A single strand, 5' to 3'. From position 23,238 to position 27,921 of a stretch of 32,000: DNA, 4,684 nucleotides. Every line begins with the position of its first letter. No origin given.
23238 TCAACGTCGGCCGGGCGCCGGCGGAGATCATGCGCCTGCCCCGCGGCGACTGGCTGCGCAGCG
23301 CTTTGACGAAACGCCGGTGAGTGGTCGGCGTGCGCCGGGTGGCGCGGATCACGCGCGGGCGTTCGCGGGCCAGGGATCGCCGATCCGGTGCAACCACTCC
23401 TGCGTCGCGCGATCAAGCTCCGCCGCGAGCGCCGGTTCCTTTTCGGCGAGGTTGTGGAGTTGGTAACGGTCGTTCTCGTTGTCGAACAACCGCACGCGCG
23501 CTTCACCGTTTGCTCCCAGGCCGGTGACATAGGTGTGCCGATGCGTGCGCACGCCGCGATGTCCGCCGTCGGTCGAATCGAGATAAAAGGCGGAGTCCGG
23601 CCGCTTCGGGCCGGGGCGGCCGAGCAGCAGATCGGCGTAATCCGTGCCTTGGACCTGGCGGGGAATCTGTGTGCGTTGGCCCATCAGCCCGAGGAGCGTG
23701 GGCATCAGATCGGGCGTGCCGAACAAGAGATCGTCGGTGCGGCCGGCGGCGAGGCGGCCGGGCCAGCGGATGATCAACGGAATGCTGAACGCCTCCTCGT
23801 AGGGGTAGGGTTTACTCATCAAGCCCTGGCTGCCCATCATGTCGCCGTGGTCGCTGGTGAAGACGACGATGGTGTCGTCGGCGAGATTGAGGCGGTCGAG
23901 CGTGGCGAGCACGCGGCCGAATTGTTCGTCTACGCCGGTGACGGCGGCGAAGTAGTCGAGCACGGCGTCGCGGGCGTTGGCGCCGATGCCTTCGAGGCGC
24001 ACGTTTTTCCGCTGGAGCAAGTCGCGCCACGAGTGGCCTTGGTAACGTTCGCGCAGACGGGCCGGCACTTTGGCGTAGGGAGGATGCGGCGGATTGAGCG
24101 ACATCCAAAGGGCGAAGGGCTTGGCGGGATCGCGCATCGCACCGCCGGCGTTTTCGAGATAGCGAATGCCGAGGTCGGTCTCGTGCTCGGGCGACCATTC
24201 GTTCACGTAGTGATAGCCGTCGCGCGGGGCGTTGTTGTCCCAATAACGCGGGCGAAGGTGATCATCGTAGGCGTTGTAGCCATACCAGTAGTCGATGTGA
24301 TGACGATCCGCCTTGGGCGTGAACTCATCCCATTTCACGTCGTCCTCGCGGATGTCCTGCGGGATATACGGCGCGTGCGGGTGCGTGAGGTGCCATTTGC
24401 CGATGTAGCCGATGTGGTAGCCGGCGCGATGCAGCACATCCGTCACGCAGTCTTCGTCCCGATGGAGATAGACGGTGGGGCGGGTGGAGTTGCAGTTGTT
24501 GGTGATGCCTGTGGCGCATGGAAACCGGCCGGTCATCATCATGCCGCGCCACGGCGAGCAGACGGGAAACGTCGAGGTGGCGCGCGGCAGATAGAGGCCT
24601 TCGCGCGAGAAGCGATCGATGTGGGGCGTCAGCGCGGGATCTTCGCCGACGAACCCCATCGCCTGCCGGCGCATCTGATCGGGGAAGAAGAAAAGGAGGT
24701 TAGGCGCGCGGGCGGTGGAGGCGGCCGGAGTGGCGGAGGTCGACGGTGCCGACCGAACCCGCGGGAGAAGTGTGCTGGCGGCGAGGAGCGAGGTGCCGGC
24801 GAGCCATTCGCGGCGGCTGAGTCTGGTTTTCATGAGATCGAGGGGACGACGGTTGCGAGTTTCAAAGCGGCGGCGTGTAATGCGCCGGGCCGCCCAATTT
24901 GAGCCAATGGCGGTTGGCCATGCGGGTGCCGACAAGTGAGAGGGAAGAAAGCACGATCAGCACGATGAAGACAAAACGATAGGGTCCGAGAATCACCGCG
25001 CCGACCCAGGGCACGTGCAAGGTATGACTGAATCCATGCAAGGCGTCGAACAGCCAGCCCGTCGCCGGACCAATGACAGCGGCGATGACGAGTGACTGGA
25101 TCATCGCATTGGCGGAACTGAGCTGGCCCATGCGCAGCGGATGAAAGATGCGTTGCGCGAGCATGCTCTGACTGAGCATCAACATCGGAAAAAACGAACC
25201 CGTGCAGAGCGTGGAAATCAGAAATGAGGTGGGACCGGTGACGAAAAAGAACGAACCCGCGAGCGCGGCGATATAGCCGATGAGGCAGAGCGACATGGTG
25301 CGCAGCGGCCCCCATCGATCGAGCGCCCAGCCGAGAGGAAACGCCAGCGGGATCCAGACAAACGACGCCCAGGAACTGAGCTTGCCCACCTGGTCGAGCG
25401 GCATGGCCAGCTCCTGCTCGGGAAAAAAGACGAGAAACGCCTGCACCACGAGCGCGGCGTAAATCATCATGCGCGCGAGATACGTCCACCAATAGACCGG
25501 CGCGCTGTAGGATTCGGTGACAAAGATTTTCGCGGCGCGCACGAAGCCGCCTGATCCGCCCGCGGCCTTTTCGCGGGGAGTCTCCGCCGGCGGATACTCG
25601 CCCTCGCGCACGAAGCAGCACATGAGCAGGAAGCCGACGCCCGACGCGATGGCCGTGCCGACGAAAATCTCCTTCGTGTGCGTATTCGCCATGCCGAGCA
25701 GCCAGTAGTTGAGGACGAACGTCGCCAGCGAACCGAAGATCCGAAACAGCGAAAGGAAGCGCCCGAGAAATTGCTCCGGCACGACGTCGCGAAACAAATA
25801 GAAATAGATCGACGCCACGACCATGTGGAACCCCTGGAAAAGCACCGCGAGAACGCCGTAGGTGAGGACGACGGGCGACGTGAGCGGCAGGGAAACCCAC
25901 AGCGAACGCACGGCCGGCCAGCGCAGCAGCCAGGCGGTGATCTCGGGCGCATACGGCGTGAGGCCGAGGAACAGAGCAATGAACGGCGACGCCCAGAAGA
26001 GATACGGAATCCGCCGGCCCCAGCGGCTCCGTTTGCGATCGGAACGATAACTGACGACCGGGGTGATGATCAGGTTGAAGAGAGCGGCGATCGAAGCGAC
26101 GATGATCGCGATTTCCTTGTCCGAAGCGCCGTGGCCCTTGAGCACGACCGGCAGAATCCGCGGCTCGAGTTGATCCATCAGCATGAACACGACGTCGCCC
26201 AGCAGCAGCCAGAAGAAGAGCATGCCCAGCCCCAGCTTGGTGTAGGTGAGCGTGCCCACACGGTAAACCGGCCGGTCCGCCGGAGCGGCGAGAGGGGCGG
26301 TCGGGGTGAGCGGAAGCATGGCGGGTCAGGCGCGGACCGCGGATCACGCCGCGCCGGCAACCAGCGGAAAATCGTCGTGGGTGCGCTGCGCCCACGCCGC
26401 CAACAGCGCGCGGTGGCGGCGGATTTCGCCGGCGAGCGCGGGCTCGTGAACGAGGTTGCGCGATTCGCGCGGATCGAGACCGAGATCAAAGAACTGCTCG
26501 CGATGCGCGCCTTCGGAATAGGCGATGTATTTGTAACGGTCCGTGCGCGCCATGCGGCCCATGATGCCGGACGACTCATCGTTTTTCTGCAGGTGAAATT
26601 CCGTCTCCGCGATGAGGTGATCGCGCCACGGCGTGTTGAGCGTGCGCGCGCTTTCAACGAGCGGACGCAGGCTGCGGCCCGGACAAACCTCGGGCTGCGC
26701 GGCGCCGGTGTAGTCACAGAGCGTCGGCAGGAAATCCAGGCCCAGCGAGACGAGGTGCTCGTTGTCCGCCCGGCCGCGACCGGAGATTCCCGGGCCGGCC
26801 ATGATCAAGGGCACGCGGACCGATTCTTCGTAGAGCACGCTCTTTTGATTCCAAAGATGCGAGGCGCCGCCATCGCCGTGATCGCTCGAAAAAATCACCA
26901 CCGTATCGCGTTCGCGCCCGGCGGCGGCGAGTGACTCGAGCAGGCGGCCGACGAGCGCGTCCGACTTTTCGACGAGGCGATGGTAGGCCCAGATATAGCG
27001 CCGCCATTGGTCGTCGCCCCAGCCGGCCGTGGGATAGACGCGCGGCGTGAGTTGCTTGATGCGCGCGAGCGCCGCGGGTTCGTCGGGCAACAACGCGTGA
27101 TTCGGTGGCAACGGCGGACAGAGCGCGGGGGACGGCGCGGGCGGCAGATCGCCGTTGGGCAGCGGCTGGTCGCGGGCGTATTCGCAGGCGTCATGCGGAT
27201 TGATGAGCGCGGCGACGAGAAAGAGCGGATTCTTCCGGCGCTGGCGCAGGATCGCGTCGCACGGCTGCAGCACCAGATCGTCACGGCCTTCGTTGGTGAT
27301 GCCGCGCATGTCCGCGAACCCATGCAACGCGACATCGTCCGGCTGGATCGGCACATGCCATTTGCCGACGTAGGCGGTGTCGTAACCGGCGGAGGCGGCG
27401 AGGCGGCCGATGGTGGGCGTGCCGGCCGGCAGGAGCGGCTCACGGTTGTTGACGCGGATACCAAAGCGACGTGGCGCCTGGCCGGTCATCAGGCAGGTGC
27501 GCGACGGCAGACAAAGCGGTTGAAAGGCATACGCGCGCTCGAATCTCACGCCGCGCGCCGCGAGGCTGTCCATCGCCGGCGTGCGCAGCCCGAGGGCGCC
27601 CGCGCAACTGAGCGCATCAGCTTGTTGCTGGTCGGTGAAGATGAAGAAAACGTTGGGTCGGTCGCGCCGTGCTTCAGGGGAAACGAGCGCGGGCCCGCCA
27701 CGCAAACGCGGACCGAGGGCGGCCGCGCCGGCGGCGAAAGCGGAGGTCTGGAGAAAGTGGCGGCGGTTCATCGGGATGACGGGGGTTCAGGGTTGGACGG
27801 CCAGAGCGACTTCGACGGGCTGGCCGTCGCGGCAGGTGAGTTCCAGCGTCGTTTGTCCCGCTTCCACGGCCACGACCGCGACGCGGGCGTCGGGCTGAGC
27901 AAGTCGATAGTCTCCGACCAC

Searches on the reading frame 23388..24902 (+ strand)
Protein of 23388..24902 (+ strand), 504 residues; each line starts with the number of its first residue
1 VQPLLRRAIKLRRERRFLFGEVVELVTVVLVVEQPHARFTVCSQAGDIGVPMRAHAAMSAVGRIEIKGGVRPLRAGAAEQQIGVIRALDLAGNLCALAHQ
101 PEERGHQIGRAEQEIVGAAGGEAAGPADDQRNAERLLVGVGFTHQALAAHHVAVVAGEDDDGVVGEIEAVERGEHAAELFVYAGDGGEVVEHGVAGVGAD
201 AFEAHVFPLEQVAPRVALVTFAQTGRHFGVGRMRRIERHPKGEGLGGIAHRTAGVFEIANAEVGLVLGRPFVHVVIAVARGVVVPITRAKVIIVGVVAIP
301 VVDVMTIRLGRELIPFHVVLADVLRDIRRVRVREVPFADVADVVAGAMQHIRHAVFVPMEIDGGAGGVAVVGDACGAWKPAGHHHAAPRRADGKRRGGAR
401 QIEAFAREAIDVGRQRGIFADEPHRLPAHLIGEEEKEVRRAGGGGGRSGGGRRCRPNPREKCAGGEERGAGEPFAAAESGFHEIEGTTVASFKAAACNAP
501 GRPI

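Call 8: search_protein_families(library=pfam, proteins=[window:23388-24902:+], max_evalue=0.001)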
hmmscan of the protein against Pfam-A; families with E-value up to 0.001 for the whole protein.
window:23388-24902:+ (504 aa): 0 families

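Call 39: search_protein_families(library=pfam, proteins=[window:23388-24902:+], max_evalue=10)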
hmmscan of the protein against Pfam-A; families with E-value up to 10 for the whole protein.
window:23388-24902:+ (504 aa): 1 family
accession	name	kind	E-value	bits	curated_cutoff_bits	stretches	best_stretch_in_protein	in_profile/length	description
PF24853.1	DUF7727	-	0.069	14.1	27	1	252-316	16-81/139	Domain of unknown function (DUF7727)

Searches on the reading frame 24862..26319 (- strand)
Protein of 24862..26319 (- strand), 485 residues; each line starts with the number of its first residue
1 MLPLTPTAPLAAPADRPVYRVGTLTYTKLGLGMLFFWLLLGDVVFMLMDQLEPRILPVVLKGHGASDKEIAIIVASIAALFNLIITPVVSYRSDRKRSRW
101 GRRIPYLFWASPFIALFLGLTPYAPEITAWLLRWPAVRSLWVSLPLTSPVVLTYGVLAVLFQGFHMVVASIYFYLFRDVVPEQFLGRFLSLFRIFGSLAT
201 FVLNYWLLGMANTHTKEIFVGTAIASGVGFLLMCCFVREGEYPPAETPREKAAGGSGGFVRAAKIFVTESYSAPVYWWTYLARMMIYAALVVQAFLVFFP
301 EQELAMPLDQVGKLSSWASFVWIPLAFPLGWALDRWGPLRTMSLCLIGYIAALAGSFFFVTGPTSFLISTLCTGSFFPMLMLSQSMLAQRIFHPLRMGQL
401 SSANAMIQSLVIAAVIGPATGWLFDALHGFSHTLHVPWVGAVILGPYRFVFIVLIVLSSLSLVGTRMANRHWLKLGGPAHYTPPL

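Call 8: search_protein_families(library=pfam, proteins=[window:24862-26319:-], max_evalue=0.001)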
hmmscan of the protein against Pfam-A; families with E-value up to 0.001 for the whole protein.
window:24862-26319:- (485 aa): 2 families
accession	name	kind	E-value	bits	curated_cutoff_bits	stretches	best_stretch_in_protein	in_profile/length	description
PF07690.21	MFS_1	-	2.3e-17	63.4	33.4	1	56-414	19-345/347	Major Facilitator Superfamily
PF13347.12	MFS_2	-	1.4e-05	24.3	27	1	73-389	37-341/427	MFS/sugar transport protein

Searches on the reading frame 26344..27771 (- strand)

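Call 8: search_protein_families(library=pfam, proteins=[window:26344-27771:-], max_evalue=0.001)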
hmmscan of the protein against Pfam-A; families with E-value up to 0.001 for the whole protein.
window:26344-27771:- (475 aa): 3 families
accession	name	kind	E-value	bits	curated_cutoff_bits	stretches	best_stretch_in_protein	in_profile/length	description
PF00884.28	Sulfatase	-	1.4e-44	153.1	25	1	39-356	1-300/301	Sulfatase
PF16347.10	SGSH_C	-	3.2e-18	66.8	29.3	1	305-447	3-138/154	N-sulphoglucosamine sulphohydrolase, C-terminal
PF01663.27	Phosphodiest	-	2.1e-08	34.6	23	0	267-315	188-238/342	Type I phosphodiesterase / nucleotide pyrophosphatase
